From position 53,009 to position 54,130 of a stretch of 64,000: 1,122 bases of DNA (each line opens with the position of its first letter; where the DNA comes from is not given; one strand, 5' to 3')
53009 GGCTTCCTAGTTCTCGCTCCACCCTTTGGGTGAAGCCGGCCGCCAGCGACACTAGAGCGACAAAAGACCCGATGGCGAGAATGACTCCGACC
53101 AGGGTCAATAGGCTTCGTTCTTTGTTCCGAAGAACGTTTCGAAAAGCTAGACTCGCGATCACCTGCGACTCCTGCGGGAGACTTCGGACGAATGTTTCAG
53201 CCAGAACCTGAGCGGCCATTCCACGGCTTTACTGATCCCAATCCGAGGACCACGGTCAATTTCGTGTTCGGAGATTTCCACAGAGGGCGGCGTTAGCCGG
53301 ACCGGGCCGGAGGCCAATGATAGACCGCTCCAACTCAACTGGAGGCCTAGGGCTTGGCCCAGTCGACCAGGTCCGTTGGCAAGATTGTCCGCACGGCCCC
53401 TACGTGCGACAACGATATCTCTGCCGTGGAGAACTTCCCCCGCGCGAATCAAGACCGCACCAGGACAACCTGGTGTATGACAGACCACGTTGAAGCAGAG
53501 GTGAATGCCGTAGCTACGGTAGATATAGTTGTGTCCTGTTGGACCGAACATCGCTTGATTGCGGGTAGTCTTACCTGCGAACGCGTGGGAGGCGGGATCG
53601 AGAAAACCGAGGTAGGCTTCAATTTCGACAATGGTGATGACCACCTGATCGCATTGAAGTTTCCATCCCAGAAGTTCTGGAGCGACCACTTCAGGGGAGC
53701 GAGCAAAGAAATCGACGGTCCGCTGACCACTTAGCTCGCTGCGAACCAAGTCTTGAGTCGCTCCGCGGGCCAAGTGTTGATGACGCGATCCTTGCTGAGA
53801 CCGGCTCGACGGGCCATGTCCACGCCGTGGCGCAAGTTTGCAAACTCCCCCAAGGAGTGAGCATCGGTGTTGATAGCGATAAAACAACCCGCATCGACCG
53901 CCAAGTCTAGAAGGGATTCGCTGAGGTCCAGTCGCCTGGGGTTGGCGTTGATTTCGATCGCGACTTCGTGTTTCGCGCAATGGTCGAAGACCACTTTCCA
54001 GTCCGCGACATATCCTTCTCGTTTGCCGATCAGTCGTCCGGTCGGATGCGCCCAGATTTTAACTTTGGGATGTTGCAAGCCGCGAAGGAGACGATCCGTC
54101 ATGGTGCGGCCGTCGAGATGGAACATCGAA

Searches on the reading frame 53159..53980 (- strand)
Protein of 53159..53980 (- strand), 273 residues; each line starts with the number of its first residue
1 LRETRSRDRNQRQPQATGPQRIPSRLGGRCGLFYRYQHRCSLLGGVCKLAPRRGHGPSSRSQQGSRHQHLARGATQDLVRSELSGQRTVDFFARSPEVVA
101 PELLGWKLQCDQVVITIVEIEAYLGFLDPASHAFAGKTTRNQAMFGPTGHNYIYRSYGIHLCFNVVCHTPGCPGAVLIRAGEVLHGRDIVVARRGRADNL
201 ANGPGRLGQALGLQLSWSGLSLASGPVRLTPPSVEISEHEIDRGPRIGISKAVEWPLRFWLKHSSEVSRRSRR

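Call 12: search_protein_families(library=pfam, proteins=[window:53159-53980:-], max_evalue=0.001)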
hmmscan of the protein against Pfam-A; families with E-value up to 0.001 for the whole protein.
window:53159-53980:- (273 aa): 1 family
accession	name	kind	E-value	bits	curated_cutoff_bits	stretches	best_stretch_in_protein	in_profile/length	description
PF02245.21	Pur_DNA_glyco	-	7.4e-59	198.6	27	1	90-264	1-180/181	Methylpurine-DNA glycosylase (MPG)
